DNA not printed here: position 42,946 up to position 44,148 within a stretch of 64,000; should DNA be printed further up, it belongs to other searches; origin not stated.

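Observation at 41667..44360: Low-GC inserted module: small ORF, SPASM-type rSAM and HemN-like rSAM, an uncharacterised RiPP-like or cofactor-maturation system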

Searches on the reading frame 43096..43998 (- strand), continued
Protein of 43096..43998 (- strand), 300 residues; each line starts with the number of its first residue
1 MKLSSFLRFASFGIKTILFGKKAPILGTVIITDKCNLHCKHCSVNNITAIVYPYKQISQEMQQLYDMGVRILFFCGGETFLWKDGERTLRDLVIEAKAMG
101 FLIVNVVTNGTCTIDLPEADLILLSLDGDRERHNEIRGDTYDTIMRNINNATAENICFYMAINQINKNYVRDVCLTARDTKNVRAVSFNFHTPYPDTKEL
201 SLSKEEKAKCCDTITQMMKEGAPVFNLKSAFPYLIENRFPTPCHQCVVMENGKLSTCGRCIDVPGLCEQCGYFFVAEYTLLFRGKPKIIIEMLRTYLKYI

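Call 75: find_encoding_contigs(protein=P0361, flank=5000, max_places=2)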
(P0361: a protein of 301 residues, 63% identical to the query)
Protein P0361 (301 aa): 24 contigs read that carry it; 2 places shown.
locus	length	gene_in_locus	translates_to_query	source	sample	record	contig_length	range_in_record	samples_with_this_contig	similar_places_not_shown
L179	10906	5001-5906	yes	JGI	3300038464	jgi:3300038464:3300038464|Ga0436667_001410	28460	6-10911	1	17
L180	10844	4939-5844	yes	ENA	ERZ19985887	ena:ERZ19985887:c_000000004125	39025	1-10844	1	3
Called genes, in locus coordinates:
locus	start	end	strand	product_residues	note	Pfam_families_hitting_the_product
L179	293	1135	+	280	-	PF02086:MethyltransfD12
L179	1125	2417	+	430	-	PF22515:DUF6996, PF22518:DUF6997, PF23871:DUF7226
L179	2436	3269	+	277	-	PF01555:N6_N4_Mtase, PF01170:UPF0020, PF08241:Methyltransf_11 (faint), PF13649:Methyltransf_25 (faint), PF13847:Methyltransf_31, PF01555:N6_N4_Mtase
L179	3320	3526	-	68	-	-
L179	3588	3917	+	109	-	-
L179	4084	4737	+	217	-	PF00881:Nitroreductase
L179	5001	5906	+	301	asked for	PF04055:Radical_SAM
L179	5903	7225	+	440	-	PF01040:UbiA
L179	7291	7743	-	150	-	-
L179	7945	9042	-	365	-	PF01458:SUFBD_core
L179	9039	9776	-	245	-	PF00005:ABC_tran, PF13304:AAA_21 (faint)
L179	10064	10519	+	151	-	PF05130:FlgN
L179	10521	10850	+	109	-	PF00460:Flg_bb_rod (weak)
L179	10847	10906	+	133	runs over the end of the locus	PF00460:Flg_bb_rod (weak), PF06429:Flg_bbr_C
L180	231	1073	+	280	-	PF02086:MethyltransfD12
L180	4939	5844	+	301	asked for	PF04055:Radical_SAM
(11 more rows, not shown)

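Call 76: search_protein_families(library=ncbifam, proteins=[L177:3970-4962:+, L178:4003-4998:+, L179:5903-7225:+, L177:5001-5894:+, L179:5001-5906:+, L176:5001-5894:+], max_evalue=0.00001)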
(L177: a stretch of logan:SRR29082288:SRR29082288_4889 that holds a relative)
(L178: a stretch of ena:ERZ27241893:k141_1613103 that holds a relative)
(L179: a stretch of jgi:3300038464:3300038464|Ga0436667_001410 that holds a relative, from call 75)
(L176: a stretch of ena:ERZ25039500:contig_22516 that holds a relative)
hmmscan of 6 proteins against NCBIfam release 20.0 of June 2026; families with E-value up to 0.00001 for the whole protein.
L177:3970-4962:+ (330 aa): 11 families
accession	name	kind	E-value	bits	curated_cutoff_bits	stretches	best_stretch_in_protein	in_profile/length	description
NF004751.0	PRK06080.1-3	equivalog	6.1e-35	121.2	264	1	3-270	9-262/296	1,4-dihydroxy-2-naphthoate polyprenyltransferase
NF004749.0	PRK06080.1-1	equivalog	2.3e-29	102.5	277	1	2-266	17-270/311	1,4-dihydroxy-2-naphthoate polyprenyltransferase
NF004617.0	PRK05951.1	equivalog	1.4e-26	93.4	239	1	35-273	46-273/306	prenyltransferase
TIGR02235.1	menA_cyano-plnt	equivalog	8.4e-23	81.1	225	1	114-279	95-260/285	2-carboxy-1,4-naphthoquinone phytyltransferase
NF004750.0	PRK06080.1-2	equivalog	7.7e-21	74.7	346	1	2-264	4-261/301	1,4-dihydroxy-2-naphthoate polyprenyltransferase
NF009926.0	PRK13387.1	equivalog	2.1e-18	66.5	316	1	16-264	15-273/317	1,4-dihydroxy-2-naphthoate polyprenyltransferase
TIGR00751.1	menA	equivalog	4.8e-16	59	102.15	1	15-263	4-247/284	1,4-dihydroxy-2-naphthoate octaprenyltransferase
NF004753.0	PRK06080.1-5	equivalog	5.5e-16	58.6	555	1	46-265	58-267/312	1,4-dihydroxy-2-naphthoate polyprenyltransferase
NF004752.0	PRK06080.1-4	subfamily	6e-14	52.4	289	1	19-265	18-261/300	1,4-dihydroxy-2-naphthoate polyprenyltransferase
NF004754.0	PRK06080.1-6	equivalog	1e-11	44.8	522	1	4-259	9-260/308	1,4-dihydroxy-2-naphthoate polyprenyltransferase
NF005742.0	PRK07566.1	equivalog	9.3e-06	25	313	0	92-280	105-287/315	chlorophyll synthase ChlG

L178:4003-4998:+ (331 aa): 11 families
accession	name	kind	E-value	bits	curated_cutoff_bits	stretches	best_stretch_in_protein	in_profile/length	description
NF004751.0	PRK06080.1-3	equivalog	9.9e-32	110.7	264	1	2-271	8-263/296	1,4-dihydroxy-2-naphthoate polyprenyltransferase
NF004617.0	PRK05951.1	equivalog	2.4e-31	109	239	1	34-272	45-272/306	prenyltransferase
NF004749.0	PRK06080.1-1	equivalog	4.1e-28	98.4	277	1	3-273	18-277/311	1,4-dihydroxy-2-naphthoate polyprenyltransferase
TIGR02235.1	menA_cyano-plnt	equivalog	4.9e-27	94.9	225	1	109-279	91-260/285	2-carboxy-1,4-naphthoquinone phytyltransferase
NF009926.0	PRK13387.1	equivalog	1.7e-21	76.6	316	1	6-268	5-277/317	1,4-dihydroxy-2-naphthoate polyprenyltransferase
NF004750.0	PRK06080.1-2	equivalog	1.9e-19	70.1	346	1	2-267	4-264/301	1,4-dihydroxy-2-naphthoate polyprenyltransferase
NF004753.0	PRK06080.1-5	equivalog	1.1e-17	64.3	555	1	52-270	64-272/312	1,4-dihydroxy-2-naphthoate polyprenyltransferase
NF004752.0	PRK06080.1-4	subfamily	4.1e-17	62.8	289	1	6-270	5-266/300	1,4-dihydroxy-2-naphthoate polyprenyltransferase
TIGR00751.1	menA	equivalog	1.2e-13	51.2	102.15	1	13-266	2-250/284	1,4-dihydroxy-2-naphthoate octaprenyltransferase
NF004754.0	PRK06080.1-6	equivalog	9.4e-11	41.6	522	1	5-268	10-268/308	1,4-dihydroxy-2-naphthoate polyprenyltransferase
TIGR01476.1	chlor_syn_BchG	subfamily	8.3e-06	25.5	212.3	1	91-280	76-259/283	(bacterio)chlorophyll synthase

L179:5903-7225:+ (440 aa): 12 families
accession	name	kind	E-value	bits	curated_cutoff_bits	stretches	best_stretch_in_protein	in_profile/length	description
NF004749.0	PRK06080.1-1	equivalog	4.2e-51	173.9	277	1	135-394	17-275/311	1,4-dihydroxy-2-naphthoate polyprenyltransferase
NF004751.0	PRK06080.1-3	equivalog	4.9e-51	174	264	1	138-400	11-269/296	1,4-dihydroxy-2-naphthoate polyprenyltransferase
NF009926.0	PRK13387.1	equivalog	2e-36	125.7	316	1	148-410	14-295/317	1,4-dihydroxy-2-naphthoate polyprenyltransferase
NF004750.0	PRK06080.1-2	equivalog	8.9e-33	113.9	346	1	137-393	6-267/301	1,4-dihydroxy-2-naphthoate polyprenyltransferase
TIGR00751.1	menA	equivalog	1.4e-31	110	102.15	1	149-401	5-262/284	1,4-dihydroxy-2-naphthoate octaprenyltransferase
NF004753.0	PRK06080.1-5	equivalog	4.7e-29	101.5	555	1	147-387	21-266/312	1,4-dihydroxy-2-naphthoate polyprenyltransferase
NF004617.0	PRK05951.1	equivalog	4.4e-28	98.3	239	1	166-367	44-244/306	prenyltransferase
NF004752.0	PRK06080.1-4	subfamily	1.8e-25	90.2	289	1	151-389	17-262/300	1,4-dihydroxy-2-naphthoate polyprenyltransferase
TIGR02235.1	menA_cyano-plnt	equivalog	2.5e-23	82.8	225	1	140-406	2-264/285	2-carboxy-1,4-naphthoquinone phytyltransferase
NF004754.0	PRK06080.1-6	equivalog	3.3e-21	76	522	1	138-392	10-269/308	1,4-dihydroxy-2-naphthoate polyprenyltransferase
NF005742.0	PRK07566.1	equivalog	7.6e-07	28.5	313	1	227-383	112-270/315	chlorophyll synthase ChlG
TIGR01476.1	chlor_syn_BchG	subfamily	9.8e-07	28.5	212.3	1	223-400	84-260/283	(bacterio)chlorophyll synthase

L177:5001-5894:+ (297 aa): 35 families (the best 25 are shown)
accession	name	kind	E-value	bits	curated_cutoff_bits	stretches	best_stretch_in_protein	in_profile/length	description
TIGR03961.1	rSAM_PTO1314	hypoth_equivalog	5.3e-20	72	306.05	1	21-244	21-243/332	PTO1314 family radical SAM protein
TIGR04054.1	rSAM_NirJ1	equivalog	2e-12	46.4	650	1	26-203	39-221/387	putative heme d1 biosynthesis radical SAM protein NirJ1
NF045702.1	rSAM_GDGT_ether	equivalog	2.8e-12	46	450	1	26-183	89-259/486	tetraether lipid synthase Tes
TIGR02668.1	moaA_archaeal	equivalog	4.4e-12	45.6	325.25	1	28-215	15-210/303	GTP 3',8-cyclase MoaA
TIGR04251.1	SCM_rSAM_ScmF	equivalog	6.3e-12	45.5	400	1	22-219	2-208/353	SynChlorMet cassette radical SAM/SPASM protein ScmF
NF045574.1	sacti_mat_StsB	exception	6.9e-12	44.9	625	1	19-178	91-257/466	StsB family radical SAM/SPASM domain sactipeptide maturase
TIGR04546.1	rSAM_ahbC_deAc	equivalog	2.2e-11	43.2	650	1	26-198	42-219/390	12,18-didecarboxysiroheme deacetylase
NF045646.2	rSAM_Se_TrsS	equivalog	3.2e-11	42.4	490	1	25-186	88-261/441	radical SAM (seleno)protein TrsS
NF001199.0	PRK00164.2-1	equivalog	4.4e-11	42.5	231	1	28-186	17-184/308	GTP 3',8-cyclase MoaA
TIGR02666.1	moaA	equivalog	4.5e-11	42.3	284.05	1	29-181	16-184/336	GTP 3',8-cyclase MoaA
TIGR04051.1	rSAM_NirJ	equivalog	7e-11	41.7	515.45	1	31-179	10-165/354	heme d1 biosynthesis radical SAM protein NirJ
TIGR04250.1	SCM_rSAM_ScmE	equivalog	1e-10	41.1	400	1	28-170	8-158/358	SynChlorMet cassette radical SAM/SPASM protein ScmE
NF033640.1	N_Twi_rSAM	subfamily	1.8e-10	40.5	170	1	27-192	115-311/398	twitch domain-containing radical SAM protein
TIGR03470.1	HpnH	equivalog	2.7e-10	39.7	225.05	1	5-236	9-248/318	adenosyl-hopene transferase HpnH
TIGR04340.1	rSAM_ACGX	hypoth_equivalog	4.9e-10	39.2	400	1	27-182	7-175/341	radical SAM/SPASM domain protein, ACGX system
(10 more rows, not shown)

L179:5001-5906:+ (301 aa): 24 families
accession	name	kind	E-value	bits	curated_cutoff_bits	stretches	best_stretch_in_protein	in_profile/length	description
TIGR03961.1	rSAM_PTO1314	hypoth_equivalog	1.5e-17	63.9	306.05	1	20-241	18-240/332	PTO1314 family radical SAM protein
NF012164.0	AlbA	equivalog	4.2e-11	41.9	850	1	24-178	112-276/442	subtilosin maturase AlbA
TIGR04051.1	rSAM_NirJ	equivalog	3.3e-10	39.5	515.45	1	31-181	8-167/354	heme d1 biosynthesis radical SAM protein NirJ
NF045574.1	sacti_mat_StsB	exception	9.4e-10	37.9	625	1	30-178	101-257/466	StsB family radical SAM/SPASM domain sactipeptide maturase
TIGR04250.1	SCM_rSAM_ScmE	equivalog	9.9e-10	37.8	400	1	30-219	8-211/358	SynChlorMet cassette radical SAM/SPASM protein ScmE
TIGR04053.2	TIGR04053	equivalog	1.5e-09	37.6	395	1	23-218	6-214/366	TIGR04053 family radical SAM/SPASM domain-containing protein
NF050035.1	rSAM_WgK_link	exception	1.4e-08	34.1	650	1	23-177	7-171/367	radical SAM/SPASM peptide maturase WgkB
TIGR04545.1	rSAM_ahbD_hemeb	equivalog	2.9e-08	33.5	500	1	30-177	5-162/339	heme b synthase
TIGR02668.1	moaA_archaeal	equivalog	3.2e-08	32.9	325.25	1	30-196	15-192/303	GTP 3',8-cyclase MoaA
TIGR03913.1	rad_SAM_trio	equivalog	3.9e-08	32.1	591.75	1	19-174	13-176/477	GDL motif peptide-associated radical SAM/SPASM maturase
NF041298.1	rSAM_mat_DynA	equivalog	4.9e-08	32.3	450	1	121-184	112-182/356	dynobactin maturation radical SAM/SPASM protein DynA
TIGR04251.1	SCM_rSAM_ScmF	equivalog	5.7e-08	32.5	400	1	31-232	10-221/353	SynChlorMet cassette radical SAM/SPASM protein ScmF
TIGR04546.1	rSAM_ahbC_deAc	equivalog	8.1e-08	31.4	650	1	30-186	44-208/390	12,18-didecarboxysiroheme deacetylase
TIGR04347.1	pseudo_SAM_Halo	equivalog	1.2e-07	31.4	525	1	29-245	42-266/390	TIGR04347 family pseudo-SAM/SPASM protein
TIGR03962.1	mycofact_rSAM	equivalog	1.2e-07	31.2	265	1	22-177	9-173/339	mycofactocin radical SAM maturase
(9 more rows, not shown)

L176:5001-5894:+ (297 aa): 28 families (the best 25 are shown)
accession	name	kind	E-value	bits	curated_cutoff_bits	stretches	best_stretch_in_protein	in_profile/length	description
TIGR03961.1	rSAM_PTO1314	hypoth_equivalog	1.6e-16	60.5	306.05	1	21-241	19-240/332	PTO1314 family radical SAM protein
TIGR04051.1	rSAM_NirJ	equivalog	1.7e-13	50.3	515.45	1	30-178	7-164/354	heme d1 biosynthesis radical SAM protein NirJ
NF050035.1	rSAM_WgK_link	exception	6.7e-13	48.3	650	1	22-178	6-169/367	radical SAM/SPASM peptide maturase WgkB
NF045574.1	sacti_mat_StsB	exception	3.5e-12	45.9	625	1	6-178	75-257/466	StsB family radical SAM/SPASM domain sactipeptide maturase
TIGR04250.1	SCM_rSAM_ScmE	equivalog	4.3e-11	42.3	400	1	28-190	6-178/358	SynChlorMet cassette radical SAM/SPASM protein ScmE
TIGR04053.2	TIGR04053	equivalog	9.9e-11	41.5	395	1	21-219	4-216/366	TIGR04053 family radical SAM/SPASM domain-containing protein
TIGR04054.1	rSAM_NirJ1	equivalog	2.9e-10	39.3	650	1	22-197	34-215/387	putative heme d1 biosynthesis radical SAM protein NirJ1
TIGR04347.1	pseudo_SAM_Halo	equivalog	3e-10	39.9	525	1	21-248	35-269/390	TIGR04347 family pseudo-SAM/SPASM protein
NF012164.0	AlbA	equivalog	4.7e-09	35.2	850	1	23-176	111-274/442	subtilosin maturase AlbA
NF049973.1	radical_Rv1681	equivalog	5.4e-09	35.4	380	1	34-175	81-232/326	Rv1681 family radical SAM protein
TIGR04546.1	rSAM_ahbC_deAc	equivalog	6e-09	35.2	650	1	22-176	37-199/390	12,18-didecarboxysiroheme deacetylase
TIGR04545.1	rSAM_ahbD_hemeb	equivalog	1.2e-08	34.8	500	1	30-178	5-163/339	heme b synthase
TIGR04317.1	W_rSAM_matur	equivalog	1.6e-08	34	380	1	29-231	8-228/349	tungsten cofactor oxidoreductase radical SAM maturase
TIGR04251.1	SCM_rSAM_ScmF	equivalog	1.7e-08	34.3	400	1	31-198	10-187/353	SynChlorMet cassette radical SAM/SPASM protein ScmF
TIGR04103.1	rSAM_nif11_3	equivalog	4.4e-08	32.2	725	1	30-163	10-151/412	nif11-class peptide radical SAM maturase 3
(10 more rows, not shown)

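Call 82: find_encoding_contigs(protein=P0375, flank=4000, max_places=1)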
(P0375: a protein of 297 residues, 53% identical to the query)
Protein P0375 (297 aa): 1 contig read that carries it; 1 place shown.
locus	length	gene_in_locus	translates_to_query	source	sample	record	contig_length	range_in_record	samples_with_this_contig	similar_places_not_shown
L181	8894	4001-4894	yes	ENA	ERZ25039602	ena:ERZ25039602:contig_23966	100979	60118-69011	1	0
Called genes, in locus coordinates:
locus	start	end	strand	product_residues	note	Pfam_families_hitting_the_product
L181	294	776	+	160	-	PF00528:BPD_transp_1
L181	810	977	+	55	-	-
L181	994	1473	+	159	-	PF00528:BPD_transp_1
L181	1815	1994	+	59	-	-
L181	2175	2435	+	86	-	-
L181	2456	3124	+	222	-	PF01895:PhoU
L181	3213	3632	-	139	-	-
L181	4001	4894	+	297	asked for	PF04055:Radical_SAM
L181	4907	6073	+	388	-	PF01040:UbiA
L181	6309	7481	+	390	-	PF07690:MFS_1, PF12832:MFS_1_like (weak), PF13347:MFS_2 (weak), PF06779:MFS_4, PF07690:MFS_1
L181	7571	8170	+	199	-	PF00583:Acetyltransf_1, PF13508:Acetyltransf_7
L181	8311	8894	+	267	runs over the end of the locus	PF13483:Lactamase_B_3, PF12706:Lactamase_B_2 (faint)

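Call 83: find_encoding_contigs(protein=P0386, flank=4000, max_places=1)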
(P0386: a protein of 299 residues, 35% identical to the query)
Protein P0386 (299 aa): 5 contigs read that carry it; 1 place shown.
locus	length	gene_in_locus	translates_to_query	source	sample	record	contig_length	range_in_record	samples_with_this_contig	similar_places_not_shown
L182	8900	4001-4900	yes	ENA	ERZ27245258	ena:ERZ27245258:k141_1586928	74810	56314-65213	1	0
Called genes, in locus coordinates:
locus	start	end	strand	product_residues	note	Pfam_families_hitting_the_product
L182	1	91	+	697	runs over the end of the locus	PF00999:Na_H_Exchanger, PF00582:Usp (weak)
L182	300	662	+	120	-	PF01381:HTH_3, PF13443:HTH_26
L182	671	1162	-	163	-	-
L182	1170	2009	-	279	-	PF00756:Esterase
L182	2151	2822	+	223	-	PF00230:MIP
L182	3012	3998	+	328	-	PF01040:UbiA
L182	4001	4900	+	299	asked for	PF04055:Radical_SAM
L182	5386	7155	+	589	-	PF06100:MCRA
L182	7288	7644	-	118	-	PF12844:HTH_19, PF13560:HTH_31, PF01381:HTH_3, PF13413:HTH_25 (faint)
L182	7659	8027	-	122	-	PF05973:Gp49 (weak)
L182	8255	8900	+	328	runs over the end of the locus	PF01180:DHO_dh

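Call 84: find_encoding_contigs(protein=P0312, flank=4000, max_places=1)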
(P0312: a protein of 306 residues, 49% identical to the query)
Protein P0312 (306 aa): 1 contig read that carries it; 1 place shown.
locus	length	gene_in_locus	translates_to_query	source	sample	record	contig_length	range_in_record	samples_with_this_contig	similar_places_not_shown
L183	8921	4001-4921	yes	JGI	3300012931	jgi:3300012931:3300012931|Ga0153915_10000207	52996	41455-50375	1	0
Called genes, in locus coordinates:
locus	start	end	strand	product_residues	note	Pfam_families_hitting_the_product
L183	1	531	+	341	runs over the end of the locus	PF03116:NQR2_RnfD_RnfE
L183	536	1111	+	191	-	PF04205:FMN_bind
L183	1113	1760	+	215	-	PF02508:Rnf-Nqr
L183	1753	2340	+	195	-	PF02508:Rnf-Nqr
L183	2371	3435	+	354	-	PF00111:Fer2, PF00970:FAD_binding_6, PF00175:NAD_binding_1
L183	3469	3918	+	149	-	-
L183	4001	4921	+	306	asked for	PF04055:Radical_SAM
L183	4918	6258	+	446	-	PF01040:UbiA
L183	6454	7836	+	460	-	PF04055:Radical_SAM, PF06969:HemN_C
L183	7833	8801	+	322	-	PF00762:Ferrochelatase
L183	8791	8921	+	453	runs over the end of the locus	PF00890:FAD_binding_2, PF01266:DAO, PF01593:Amino_oxidase, PF01946:Thi4 (faint), PF03486:HI0933_like (weak), PF07992:Pyr_redox_2 (faint), PF12831:FAD_oxidored (weak), PF13450:NAD_binding_8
